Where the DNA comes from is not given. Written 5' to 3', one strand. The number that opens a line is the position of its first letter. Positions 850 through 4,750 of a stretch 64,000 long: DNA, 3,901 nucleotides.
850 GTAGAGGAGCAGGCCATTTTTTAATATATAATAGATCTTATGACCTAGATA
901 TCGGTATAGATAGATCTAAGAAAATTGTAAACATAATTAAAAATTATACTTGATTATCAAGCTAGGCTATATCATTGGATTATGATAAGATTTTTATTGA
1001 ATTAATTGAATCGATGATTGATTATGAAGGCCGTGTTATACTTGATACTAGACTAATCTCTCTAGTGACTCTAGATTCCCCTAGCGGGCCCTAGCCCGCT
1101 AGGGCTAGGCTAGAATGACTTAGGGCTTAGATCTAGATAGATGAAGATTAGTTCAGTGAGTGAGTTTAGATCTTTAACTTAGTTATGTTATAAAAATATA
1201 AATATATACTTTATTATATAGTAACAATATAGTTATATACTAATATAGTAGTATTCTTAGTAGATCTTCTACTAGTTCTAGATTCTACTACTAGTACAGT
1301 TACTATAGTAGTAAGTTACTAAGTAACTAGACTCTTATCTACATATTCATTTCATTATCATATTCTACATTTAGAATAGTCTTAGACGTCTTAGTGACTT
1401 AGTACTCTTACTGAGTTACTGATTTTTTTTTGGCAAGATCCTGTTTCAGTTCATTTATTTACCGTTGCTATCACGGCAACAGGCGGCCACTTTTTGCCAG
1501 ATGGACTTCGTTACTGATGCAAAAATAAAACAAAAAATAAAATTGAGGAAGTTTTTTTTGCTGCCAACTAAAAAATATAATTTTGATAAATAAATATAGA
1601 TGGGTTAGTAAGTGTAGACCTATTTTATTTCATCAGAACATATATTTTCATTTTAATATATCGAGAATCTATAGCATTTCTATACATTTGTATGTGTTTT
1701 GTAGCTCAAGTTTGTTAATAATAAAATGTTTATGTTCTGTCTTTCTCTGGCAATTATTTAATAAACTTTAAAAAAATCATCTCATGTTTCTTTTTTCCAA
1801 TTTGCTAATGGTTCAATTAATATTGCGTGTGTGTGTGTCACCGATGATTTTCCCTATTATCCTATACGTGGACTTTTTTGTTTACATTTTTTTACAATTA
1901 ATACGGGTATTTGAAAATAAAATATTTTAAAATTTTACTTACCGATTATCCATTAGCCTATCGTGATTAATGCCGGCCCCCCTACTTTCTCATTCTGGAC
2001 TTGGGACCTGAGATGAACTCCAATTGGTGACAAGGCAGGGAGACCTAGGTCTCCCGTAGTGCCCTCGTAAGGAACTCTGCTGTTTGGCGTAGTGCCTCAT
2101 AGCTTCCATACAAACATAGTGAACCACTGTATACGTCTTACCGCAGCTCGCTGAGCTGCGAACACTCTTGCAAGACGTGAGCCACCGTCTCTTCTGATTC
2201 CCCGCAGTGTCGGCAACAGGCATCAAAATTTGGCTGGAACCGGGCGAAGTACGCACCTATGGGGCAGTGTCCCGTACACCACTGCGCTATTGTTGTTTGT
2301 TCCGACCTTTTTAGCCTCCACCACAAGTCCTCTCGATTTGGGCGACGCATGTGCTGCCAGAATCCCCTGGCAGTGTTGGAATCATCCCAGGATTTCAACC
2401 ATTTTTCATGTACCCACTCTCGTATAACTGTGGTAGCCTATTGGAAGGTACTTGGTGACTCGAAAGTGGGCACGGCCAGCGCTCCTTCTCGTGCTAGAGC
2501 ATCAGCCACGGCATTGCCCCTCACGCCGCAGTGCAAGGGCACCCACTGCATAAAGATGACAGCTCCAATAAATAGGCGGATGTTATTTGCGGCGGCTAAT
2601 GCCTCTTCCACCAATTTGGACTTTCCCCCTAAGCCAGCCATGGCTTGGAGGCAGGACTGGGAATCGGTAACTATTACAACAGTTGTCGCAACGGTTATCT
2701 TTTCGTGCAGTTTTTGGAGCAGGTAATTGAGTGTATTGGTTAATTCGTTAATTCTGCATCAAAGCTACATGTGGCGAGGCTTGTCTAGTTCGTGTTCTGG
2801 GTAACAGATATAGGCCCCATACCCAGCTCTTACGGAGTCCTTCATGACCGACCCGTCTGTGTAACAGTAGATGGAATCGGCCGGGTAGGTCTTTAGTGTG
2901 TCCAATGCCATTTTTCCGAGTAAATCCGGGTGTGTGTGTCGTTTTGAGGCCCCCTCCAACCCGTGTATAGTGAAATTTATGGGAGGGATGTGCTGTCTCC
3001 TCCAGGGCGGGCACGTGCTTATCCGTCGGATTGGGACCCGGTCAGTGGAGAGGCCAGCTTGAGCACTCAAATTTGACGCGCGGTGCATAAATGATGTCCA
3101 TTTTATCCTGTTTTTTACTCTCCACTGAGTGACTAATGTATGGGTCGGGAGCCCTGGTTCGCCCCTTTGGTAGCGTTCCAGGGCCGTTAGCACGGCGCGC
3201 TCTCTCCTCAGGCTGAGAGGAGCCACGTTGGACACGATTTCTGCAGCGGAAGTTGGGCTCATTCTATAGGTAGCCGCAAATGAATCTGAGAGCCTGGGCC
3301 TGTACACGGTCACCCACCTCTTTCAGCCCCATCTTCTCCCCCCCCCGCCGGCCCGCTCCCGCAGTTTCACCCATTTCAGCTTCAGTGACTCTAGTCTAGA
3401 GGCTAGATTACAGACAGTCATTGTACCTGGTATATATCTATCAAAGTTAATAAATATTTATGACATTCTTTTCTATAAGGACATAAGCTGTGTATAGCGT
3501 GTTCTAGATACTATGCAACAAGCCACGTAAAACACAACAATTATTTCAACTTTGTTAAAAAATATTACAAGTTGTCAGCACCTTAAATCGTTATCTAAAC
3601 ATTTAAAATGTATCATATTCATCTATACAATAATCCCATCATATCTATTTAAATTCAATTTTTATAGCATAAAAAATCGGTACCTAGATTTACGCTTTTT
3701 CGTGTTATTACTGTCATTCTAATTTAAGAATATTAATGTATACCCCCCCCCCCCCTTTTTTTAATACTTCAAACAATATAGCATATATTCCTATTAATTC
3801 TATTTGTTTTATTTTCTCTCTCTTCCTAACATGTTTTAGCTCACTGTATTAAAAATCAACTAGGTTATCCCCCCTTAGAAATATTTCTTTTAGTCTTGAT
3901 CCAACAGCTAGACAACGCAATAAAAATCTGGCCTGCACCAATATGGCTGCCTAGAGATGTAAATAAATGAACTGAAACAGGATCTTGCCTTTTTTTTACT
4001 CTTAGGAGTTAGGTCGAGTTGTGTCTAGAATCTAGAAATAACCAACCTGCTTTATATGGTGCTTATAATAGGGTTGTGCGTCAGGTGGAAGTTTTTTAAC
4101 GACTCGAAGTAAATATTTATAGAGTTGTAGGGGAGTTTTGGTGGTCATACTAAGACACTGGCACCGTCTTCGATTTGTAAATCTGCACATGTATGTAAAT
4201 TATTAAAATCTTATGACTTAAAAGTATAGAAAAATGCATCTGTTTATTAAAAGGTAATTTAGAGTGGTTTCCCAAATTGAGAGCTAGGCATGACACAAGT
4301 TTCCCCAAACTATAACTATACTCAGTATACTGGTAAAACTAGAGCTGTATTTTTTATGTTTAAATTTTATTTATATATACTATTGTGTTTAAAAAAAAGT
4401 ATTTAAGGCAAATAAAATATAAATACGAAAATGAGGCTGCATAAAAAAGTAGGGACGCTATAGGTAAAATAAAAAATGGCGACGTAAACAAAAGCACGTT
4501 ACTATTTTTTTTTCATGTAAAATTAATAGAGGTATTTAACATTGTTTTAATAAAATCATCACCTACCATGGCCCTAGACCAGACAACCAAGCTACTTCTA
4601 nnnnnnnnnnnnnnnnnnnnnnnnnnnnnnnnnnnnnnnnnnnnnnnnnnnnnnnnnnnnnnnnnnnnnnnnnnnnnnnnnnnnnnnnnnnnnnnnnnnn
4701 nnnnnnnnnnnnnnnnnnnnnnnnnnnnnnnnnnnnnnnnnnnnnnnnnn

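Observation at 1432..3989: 2.56 kb element with 31-bp perfect TIRs and a T8 target-site duplication carrying a LINE RNase H fragment instead of a transposase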

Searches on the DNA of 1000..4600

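Call 47: search_rna_families(source=window, start=1000, end=4600, threshold=evalue, max_evalue=1)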
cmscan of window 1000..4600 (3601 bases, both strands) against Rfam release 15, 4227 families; matches with E-value up to 1: 0.
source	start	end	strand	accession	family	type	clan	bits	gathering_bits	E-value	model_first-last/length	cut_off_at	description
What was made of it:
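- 1463..1949 (.): Left AT-rich non-coding arm (27% GC). The inner boundary is approximate, +/-30 bp. No Rfam hit (call 47).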

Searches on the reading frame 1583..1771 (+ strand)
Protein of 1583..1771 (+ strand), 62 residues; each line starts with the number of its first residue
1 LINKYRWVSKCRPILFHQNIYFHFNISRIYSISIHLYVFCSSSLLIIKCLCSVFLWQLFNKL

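Call 63: search_protein_families(library=pfam, proteins=[window:1583-1771:+], max_evalue=1)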
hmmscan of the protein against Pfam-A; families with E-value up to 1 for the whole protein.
window:1583-1771:+ (62 aa): 0 families

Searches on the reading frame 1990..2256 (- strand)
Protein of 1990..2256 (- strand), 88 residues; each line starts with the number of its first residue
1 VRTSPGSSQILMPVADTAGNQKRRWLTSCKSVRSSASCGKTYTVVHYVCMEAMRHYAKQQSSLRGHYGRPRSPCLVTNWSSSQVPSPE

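Call 7: search_protein_families(library=pfam, proteins=[window:1990-2256:-], max_evalue=0.1)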
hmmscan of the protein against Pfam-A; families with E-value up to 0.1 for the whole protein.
window:1990-2256:- (88 aa): 0 families

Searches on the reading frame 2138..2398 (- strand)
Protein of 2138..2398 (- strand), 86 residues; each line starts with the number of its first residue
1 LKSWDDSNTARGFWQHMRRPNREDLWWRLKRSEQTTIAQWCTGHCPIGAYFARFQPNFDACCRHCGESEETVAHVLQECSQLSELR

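Call 7: search_protein_families(library=pfam, proteins=[window:2138-2398:-], max_evalue=0.1)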
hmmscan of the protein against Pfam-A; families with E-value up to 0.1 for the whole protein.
window:2138-2398:- (86 aa): 1 family
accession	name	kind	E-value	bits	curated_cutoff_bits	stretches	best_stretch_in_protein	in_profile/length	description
PF13966.11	zf-RVT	-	0.00029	21.9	27.5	1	14-82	7-81/85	zinc-binding in reverse transcriptase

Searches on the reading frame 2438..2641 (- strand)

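Call 7: search_protein_families(library=pfam, proteins=[window:2438-2641:-], max_evalue=0.1)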
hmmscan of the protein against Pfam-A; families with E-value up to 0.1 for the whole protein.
window:2438-2641:- (67 aa): 1 family
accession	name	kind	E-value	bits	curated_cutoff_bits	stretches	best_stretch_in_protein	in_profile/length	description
PF00075.30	RNase_H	-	0.00071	20.2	25.8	1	27-54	112-140/141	RNase H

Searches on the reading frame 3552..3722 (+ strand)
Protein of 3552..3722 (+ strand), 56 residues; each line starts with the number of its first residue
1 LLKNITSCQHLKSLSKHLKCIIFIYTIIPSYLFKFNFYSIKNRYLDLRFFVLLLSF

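Call 63: search_protein_families(library=pfam, proteins=[window:3552-3722:+], max_evalue=1)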
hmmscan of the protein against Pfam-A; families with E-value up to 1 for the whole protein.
window:3552-3722:+ (56 aa): 0 families
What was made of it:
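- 3338..3958 (.): Right non-coding arm (34% GC overall, 29% from 3431 on). It includes a C13T7 run at 3743-3765. No Pfam hit on its ORF (call 63).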

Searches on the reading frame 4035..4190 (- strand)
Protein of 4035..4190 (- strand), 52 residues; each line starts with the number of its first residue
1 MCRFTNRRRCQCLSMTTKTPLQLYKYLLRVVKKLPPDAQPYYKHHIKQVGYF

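Call 69: search_protein_families(library=pfam, proteins=[window:4035-4190:-], max_evalue=1)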
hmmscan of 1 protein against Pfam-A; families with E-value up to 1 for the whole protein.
window:4035-4190:- (52 aa): 2 families
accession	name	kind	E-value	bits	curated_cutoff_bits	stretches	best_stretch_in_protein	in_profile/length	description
PF05347.21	Complex1_LYR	-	8.4e-06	26.1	24.8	1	19-48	2-32/59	Complex 1 protein (LYR family)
PF13233.12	Complex1_LYR_2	-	0.014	16.5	22.3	1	20-48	1-29/80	Complex1_LYR-like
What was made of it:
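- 4047..4148 (-): Context: coding part of exon 1 of a LYR-motif (Complex1_LYR) gene. The splice donor GT is at 4046-4045, so the element lies about 50-58 nt inside intron 1. Pfam Complex1_LYR, E=8.4e-6 (call 69).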
